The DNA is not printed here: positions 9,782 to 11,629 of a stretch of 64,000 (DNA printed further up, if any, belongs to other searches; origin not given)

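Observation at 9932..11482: Tyr/Trp-family aminoacyl-tRNA synthetase carrying an N-terminal Myf/Trbp111-type tRNA-binding domain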

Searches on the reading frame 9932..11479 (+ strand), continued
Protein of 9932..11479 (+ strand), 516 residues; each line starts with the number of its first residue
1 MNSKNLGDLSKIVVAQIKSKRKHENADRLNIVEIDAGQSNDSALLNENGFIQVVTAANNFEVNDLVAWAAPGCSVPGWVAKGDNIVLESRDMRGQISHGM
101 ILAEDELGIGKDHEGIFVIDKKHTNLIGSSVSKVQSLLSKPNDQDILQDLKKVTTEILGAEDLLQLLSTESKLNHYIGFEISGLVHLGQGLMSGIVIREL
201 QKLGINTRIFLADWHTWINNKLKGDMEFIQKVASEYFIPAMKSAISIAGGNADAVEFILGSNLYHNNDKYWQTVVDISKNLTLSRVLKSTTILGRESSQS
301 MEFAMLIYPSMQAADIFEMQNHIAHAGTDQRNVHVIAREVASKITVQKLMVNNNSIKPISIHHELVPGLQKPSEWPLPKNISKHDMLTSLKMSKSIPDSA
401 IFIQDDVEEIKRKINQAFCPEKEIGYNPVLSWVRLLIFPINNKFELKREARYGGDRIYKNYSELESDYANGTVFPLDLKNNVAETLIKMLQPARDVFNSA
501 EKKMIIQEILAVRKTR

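Call 6: find_homologous_proteins(query=window:9932-11479:+, max_evalue=0.00001)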
Query window:9932-11479:+ (516 aa): 5351 proteins with E <= 0.00001 among 8000 candidates; the best 120 are listed.
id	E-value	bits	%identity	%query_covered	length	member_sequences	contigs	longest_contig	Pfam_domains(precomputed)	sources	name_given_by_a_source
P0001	0.0e+0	1142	100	100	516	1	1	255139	PF00579.32,PF01588.27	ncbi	-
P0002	2.0e-202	692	63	98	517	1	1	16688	PF00579.32,PF01588.27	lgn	-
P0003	3.8e-200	684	60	98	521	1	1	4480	PF00579.32,PF01588.27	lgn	-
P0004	1.2e-190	653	59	95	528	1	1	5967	PF00579.32,PF01588.27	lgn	-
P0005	8.3e-189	647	59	98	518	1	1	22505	PF00579.32,PF01588.27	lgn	-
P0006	2.5e-185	635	57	98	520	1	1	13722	PF00579.32,PF01588.27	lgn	-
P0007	5.8e-154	532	63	70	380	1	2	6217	PF00579.32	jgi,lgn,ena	-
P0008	2.3e-153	530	63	72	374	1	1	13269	PF00579.32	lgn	-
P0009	3.2e-153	529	61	72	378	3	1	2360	PF00579.32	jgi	jgi:tyrosyl-tRNA synthetase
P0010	3.0e-152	526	65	72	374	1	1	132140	PF00579.32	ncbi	-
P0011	1.5e-151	524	50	94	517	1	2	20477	PF00579.32,PF01588.27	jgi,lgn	-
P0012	7.6e-150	518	61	72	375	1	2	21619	PF00579.32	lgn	-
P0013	5.4e-146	505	60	71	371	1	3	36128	PF00579.32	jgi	jgi:tyrosyl-tRNA synthetase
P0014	3.9e-145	503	59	72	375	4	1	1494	PF00579.32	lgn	-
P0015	6.3e-143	495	60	71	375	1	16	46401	PF00579.32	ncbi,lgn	-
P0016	1.1e-140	488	61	71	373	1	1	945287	PF00579.32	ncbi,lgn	-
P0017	5.9e-140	486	59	71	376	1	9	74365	PF00579.32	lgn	-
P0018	8.9e-140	485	60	71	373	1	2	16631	PF00579.32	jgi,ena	-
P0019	9.6e-140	485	45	98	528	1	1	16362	PF00579.32,PF01588.27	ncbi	-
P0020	4.2e-138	479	60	70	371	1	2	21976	PF00579.32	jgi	jgi:tyrosyl-tRNA synthetase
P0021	1.5e-137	478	59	70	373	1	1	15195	PF00579.32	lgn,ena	-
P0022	3.0e-137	477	57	73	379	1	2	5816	PF00579.32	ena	-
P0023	6.6e-136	472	58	71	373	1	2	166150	PF00579.32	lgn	-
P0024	1.6e-135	471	55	70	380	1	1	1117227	PF00579.32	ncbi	-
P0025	3.9e-135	470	58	71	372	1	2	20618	PF00579.32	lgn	-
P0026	1.2e-134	468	59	70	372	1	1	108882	PF00579.32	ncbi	-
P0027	1.2e-134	468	57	71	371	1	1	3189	PF00579.32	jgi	-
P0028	3.0e-133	463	58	72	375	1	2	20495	PF00579.32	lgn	-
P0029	3.2e-133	463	58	71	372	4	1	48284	PF00579.32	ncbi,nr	ncbi:MAG: tyrosine--tRNA ligase [Candidatus Doudnabacteria bacterium]|nr:tyrosine--tRNA ligase [Cand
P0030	6.1e-133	462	54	71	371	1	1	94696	PF00579.32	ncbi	-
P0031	4.1e-132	460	57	70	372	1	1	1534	PF00579.32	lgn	-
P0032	1.6e-131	458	57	70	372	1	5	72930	PF00579.32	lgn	-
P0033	2.7e-131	457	58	70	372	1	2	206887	PF00579.32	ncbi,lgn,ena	-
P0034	3.0e-131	457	57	70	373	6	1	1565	PF00579.32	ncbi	-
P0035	3.6e-131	457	56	71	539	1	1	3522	PF00579.32,PF04073.21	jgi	-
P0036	3.9e-131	456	55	72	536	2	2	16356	PF00579.32,PF04073.21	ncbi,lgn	-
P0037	4.8e-131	456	58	71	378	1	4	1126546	PF00579.32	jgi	jgi:tyrosyl-tRNA synthetase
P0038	3.1e-130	453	57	70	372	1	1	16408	PF00579.32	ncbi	-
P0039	9.9e-130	452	55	70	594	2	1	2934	PF03483.23,PF00579.32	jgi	jgi:tyrosyl-tRNA synthetase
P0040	1.8e-129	451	54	70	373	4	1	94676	PF00579.32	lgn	-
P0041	3.6e-128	447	54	73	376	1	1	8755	PF00579.32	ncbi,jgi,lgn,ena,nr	ncbi:MAG: tyrosine--tRNA ligase [Nanoarchaeota archaeon]|nr:tyrosine--tRNA ligase [Nanoarchaeota arc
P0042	5.6e-128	446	55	71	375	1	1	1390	PF00579.32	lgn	-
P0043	8.6e-128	445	53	71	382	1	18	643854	PF00579.32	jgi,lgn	jgi:tyrosyl-tRNA synthetase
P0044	1.0e-127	445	55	70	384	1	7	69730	PF00579.32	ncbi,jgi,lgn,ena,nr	ncbi:MAG TPA: tyrosine--tRNA ligase [Candidatus Dojkabacteria bacterium]|nr:tyrosine--tRNA ligase [C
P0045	1.2e-127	445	53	72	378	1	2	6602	PF00579.32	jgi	jgi:tyrosyl-tRNA synthetase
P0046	1.5e-127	445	53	72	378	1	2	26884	PF00579.32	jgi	jgi:tyrosyl-tRNA synthetase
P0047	2.7e-127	444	53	73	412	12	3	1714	PF00579.32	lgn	-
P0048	3.5e-127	443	55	71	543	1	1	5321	PF00579.32,PF04073.21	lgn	-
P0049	4.3e-127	443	53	72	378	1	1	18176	PF00579.32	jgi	jgi:tyrosyl-tRNA synthetase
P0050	5.6e-127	443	52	72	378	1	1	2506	PF00579.32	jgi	jgi:tyrosyl-tRNA synthetase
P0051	1.0e-126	442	52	70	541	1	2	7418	PF00579.32,PF04073.21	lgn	-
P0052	1.1e-126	442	52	72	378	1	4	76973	PF00579.32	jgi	jgi:tyrosyl-tRNA synthetase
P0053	1.2e-126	442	51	71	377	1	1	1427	PF00579.32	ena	-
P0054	1.5e-126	441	54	70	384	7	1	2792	PF00579.32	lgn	-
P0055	1.4e-125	438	54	71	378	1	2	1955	PF00579.32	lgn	-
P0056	1.8e-125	438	52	72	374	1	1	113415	PF00579.32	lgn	-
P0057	2.0e-124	434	55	70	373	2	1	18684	PF00579.32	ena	-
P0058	2.4e-124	434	53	66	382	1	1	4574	PF00579.32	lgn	-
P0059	2.8e-124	434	52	72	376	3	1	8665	PF00579.32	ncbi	-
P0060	3.2e-124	434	52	72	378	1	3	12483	PF00579.32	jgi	jgi:tyrosyl-tRNA synthetase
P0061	5.6e-124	433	54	70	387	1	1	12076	PF00579.32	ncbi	-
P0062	1.1e-123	432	53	71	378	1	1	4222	PF00579.32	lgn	-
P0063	1.2e-123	432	53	71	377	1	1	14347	PF00579.32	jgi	jgi:tyrosyl-tRNA synthetase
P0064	1.7e-123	431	53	67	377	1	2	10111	PF00579.32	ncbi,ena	-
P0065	1.8e-123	431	52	70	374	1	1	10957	PF00579.32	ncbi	-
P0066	2.0e-123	431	51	70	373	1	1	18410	PF00579.32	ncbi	ncbi:MAG: tyrosine--tRNA ligase [archaeon]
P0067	4.6e-123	430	53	71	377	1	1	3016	PF00579.32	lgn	-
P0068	5.5e-123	430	53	70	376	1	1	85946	PF00579.32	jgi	-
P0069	6.4e-123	429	50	72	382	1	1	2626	PF00579.32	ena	-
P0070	9.4e-123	429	51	71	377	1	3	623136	PF00579.32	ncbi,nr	ncbi:MAG: tyrosine--tRNA ligase [Candidatus Nanoarchaeia archaeon]|nr:tyrosine--tRNA ligase [Candida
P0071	1.3e-122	428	51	72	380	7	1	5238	PF00579.32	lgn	-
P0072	1.7e-122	428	51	72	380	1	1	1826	PF00579.32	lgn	-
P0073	1.8e-122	428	53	70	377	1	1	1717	PF00579.32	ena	-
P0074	2.6e-122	427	51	71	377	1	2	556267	PF00579.32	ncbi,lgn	-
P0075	3.0e-122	427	53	70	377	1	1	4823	PF00579.32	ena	-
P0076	3.7e-122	427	53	71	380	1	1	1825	PF00579.32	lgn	-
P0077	4.7e-122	426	51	72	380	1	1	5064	PF00579.32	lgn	-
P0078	6.2e-122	426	52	71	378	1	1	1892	PF00579.32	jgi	jgi:tyrosyl-tRNA synthetase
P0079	9.4e-122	425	51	72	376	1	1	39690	PF00579.32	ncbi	-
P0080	1.4e-121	425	52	70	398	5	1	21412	PF00579.32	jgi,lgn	-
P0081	1.8e-121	425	51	71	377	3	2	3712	PF00579.32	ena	-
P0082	1.9e-121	424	48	76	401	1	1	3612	PF00579.32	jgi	-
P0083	2.0e-121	424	52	72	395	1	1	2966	PF00579.32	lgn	-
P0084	2.6e-121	424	52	70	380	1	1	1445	PF00579.32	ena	-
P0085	3.6e-121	424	52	71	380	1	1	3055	PF00579.32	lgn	-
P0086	3.7e-121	424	51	71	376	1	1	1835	PF00579.32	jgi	-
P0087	3.9e-121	423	54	70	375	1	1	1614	PF00579.32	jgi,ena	-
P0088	3.9e-121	423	51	71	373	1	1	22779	PF00579.32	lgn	-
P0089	4.6e-121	423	52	72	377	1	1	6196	PF00579.32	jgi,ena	-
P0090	6.0e-121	423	52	72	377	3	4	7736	PF00579.32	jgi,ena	-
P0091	6.2e-121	423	51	70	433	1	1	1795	PF00579.32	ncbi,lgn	-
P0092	6.4e-121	423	53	67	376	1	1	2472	PF00579.32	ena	-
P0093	8.7e-121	422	52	71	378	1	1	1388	PF00579.32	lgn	-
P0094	8.8e-121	422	52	69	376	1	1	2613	PF00579.32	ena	-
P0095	9.8e-121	422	51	72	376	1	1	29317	PF00579.32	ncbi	-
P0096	1.4e-120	422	52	71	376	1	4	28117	PF00579.32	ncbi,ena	ncbi:MAG: tyrosine--tRNA ligase [Nanoarchaeota archaeon]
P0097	1.6e-120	421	52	70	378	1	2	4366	PF00579.32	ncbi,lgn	-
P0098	1.7e-120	421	51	71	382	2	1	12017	PF00579.32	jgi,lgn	-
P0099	1.8e-120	421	51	71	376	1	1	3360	PF00579.32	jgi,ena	-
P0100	1.9e-120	421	50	71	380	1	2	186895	PF00579.32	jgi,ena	jgi:tyrosyl-tRNA synthetase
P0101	1.9e-120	421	51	71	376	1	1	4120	PF00579.32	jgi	jgi:tyrosyl-tRNA synthetase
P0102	2.3e-120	421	51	71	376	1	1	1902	PF00579.32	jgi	-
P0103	2.8e-120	421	51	70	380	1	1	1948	PF00579.32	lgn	-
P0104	3.2e-120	420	51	70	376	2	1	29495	PF00579.32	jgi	jgi:tyrosyl-tRNA synthetase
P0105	3.9e-120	420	51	71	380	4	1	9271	PF00579.32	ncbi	-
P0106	3.9e-120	420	52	71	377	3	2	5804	PF00579.32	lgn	-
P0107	4.1e-120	420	50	72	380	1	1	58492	PF00579.32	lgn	-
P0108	4.1e-120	420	50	72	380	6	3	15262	PF00579.32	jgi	-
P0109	4.2e-120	420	52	72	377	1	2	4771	PF00579.32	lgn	-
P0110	4.3e-120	420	51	71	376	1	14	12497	PF00579.32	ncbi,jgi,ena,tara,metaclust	jgi:tyrosyl-tRNA synthetase|tara:strand:+ start:1469 stop:2599 length:1131 start_codon:yes stop_codo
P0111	5.3e-120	420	50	72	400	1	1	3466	PF00579.32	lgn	-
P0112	5.7e-120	420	51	70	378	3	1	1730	PF00579.32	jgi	-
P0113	6.1e-120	419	51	70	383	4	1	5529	PF00579.32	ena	-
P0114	7.1e-120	419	48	72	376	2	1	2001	PF00579.32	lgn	-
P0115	7.9e-120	419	50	73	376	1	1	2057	PF00579.32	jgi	-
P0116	8.0e-120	419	50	71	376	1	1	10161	PF00579.32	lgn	-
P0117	9.9e-120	419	52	67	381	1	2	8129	PF00579.32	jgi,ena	-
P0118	1.2e-119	419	50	73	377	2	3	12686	PF00579.32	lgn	-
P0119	1.6e-119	418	49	72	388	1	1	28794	PF00579.32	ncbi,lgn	-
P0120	1.8e-119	418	52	70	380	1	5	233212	PF00579.32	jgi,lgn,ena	jgi:tyrosyl-tRNA synthetase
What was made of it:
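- Close unfused TyrRS relatives exist (P0010 and others; call 6).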

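Call 10: list_cluster_members(proteins=[P0001, P0019, P0039, P0036])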
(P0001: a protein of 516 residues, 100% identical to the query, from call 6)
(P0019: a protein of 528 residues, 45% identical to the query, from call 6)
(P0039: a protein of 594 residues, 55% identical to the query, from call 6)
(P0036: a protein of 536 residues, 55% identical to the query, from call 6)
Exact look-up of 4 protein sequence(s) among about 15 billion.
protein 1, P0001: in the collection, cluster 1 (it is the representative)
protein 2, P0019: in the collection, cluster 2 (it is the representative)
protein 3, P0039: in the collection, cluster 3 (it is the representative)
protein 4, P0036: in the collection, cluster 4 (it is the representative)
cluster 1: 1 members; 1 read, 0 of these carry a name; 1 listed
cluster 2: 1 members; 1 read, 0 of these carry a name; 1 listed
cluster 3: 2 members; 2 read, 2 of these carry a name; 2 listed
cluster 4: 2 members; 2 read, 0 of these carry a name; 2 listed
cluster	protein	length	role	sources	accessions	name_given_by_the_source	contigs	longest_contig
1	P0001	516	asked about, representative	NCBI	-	-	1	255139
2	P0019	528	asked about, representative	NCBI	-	-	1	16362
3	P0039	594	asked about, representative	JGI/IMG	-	tyrosyl-tRNA synthetase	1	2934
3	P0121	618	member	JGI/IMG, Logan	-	tyrosyl-tRNA synthetase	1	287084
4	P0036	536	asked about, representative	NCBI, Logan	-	-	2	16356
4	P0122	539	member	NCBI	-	-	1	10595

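Call 13: find_encoding_contigs(protein=P0001, flank=3000, max_places=3)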
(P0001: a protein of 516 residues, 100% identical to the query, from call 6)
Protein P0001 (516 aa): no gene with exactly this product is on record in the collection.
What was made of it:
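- Tried and rejected: Exact look-up of the window protein's contig returned nothing (call 13).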

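Call 15: find_encoding_contigs(protein=P0005, flank=8000, max_places=2)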
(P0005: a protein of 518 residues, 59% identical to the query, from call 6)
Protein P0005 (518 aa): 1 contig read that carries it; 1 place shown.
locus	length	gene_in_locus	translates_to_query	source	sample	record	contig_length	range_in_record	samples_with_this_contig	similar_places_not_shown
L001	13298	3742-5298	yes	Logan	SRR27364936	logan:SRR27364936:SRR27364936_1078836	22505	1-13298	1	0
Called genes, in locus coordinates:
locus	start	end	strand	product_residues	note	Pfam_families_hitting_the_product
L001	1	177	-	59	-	?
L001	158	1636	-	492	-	PF13231:PMT_2 (weak)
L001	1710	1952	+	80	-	PF21956:DUF6922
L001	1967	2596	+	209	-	PF08843:AbiEii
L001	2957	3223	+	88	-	-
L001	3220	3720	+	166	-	-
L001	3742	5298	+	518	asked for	PF01588:tRNA_bind, PF00579:tRNA-synt_1b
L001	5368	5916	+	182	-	PF00085:Thioredoxin (weak), PF13098:Thioredoxin_2 (weak)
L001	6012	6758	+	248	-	PF02683:DsbD_TM (weak), PF13386:DsbD_2 (weak)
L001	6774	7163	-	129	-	PF01850:PIN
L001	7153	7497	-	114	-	PF04014:MazE_antitoxin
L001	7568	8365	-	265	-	PF03883:H2O2_YaaD, PF21818:DUF6884 (weak)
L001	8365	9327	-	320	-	PF01699:Na_Ca_ex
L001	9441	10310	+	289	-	PF00483:NTP_transferase, PF12804:NTP_transf_3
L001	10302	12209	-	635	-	PF11932:DUF3450 (weak), PF00989:PAS, PF08448:PAS_4, PF13426:PAS_9, PF08447:PAS_3 (weak), PF00512:HisKA, PF02518:HATPase_c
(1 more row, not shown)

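Call 16: find_encoding_contigs(protein=P0010, flank=8000, max_places=2)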
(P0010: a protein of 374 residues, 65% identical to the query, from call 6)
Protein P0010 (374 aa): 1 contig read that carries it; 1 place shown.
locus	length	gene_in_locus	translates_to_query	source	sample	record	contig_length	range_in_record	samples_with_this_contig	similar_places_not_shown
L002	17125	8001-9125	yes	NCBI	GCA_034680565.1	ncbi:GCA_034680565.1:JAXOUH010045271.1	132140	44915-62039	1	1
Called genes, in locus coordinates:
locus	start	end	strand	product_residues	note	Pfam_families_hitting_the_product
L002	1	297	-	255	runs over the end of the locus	PF01978:TrmB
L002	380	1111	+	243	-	PF02585:PIG-L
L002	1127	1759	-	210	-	-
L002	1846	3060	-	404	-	PF13439:Glyco_transf_4, PF13579:Glyco_trans_4_4, PF20706:GT4-conflict (weak), PF00534:Glycos_transf_1, PF13692:Glyco_trans_1_4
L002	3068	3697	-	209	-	PF00702:Hydrolase, PF12710:HAD, PF08282:Hydrolase_3 (faint)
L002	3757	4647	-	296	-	PF01026:TatD_DNase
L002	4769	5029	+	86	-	PF01649:Ribosomal_S20p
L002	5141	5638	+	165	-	-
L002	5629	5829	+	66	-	-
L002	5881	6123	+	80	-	-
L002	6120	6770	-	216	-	-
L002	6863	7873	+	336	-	-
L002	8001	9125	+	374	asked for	PF00579:tRNA-synt_1b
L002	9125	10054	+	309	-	PF00389:2-Hacid_dh, PF03446:NAD_binding_2 (faint), PF02826:2-Hacid_dh_C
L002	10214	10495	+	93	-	-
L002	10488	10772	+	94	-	PF15738:YafQ_toxin (weak)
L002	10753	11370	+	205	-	PF12867:DinB_2 (weak)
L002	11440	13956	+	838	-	PF00690:Cation_ATPase_N, PF00122:E1-E2_ATPase, PF00702:Hydrolase, PF13246:Cation_ATPase (faint), PF00689:Cation_ATPase_C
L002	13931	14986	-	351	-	-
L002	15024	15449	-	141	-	PF03479:PCC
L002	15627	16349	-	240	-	-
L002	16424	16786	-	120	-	-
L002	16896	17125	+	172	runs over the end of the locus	-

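Call 42: predict_structure(alignment_id=A3)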
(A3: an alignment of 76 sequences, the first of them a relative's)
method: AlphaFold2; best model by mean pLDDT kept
length: 516 residues; sequences in the alignment: 76
mean_pLDDT: 90.2   pTM: 0.75
mean pLDDT of the five models: 90.2, 89.4, 86.5, 84.8, 84.8
residues with pLDDT >= 90: 353; 70-90: 134; 50-70: 24; < 50: 5
segments of 3 or more residues with pLDDT < 50: 1-3
pLDDT, mean of each block of 10 residues (from residue 1): 59 95 95 88 91 95 94 88 90 96 87 82 82 68 77 96 90 94 92 98 97 78 89 96 98 96 91 96 87 67 85 95 94 94 96 96 94 86 77 85 96 97 94 97 95 94 98 97 98 95 94 78
secondary structure, 60 per line:
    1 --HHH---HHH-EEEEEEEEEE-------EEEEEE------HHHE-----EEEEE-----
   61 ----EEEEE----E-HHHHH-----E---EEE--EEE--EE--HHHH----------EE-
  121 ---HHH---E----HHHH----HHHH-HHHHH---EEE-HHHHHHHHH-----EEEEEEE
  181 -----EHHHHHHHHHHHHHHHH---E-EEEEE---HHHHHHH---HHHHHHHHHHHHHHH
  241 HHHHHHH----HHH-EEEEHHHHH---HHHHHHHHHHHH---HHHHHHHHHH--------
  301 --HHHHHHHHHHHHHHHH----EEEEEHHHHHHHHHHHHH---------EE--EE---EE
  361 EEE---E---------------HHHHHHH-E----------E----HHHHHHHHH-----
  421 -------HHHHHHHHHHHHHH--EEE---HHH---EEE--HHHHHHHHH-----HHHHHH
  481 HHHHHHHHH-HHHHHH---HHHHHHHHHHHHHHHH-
elements in order: E13-22 E30-35 E51-55 E65-69 H76-80 E90-92 E95-97 H104-107 H135-138 H143-146 H148-152 E156-158 H160-168 E174-180 H187-202 E208-212 H216-222 H226-247 E256-259 H260-264 H268-279 H283-292 H303-318 E323-327 H328-340 E359-363 H383-389 H407-415 H428-441 E444-446 E456-458 H461-469 H475-489 H491-496 H500-515
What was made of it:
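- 9932..11482 (+): Complete B2-TyrRS gene (516 aa plus stop codon). AF2 model pLDDT 90.2, pTM 0.75 (call 42).
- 10298..10381 (+): Inter-domain linker (aa 123-150), which also holds the module boundary / presumed recombination junction. Lowest-confidence part of the model (pLDDT 68-82; only short helices at 135-138, 143-146, 148-152; call 42).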
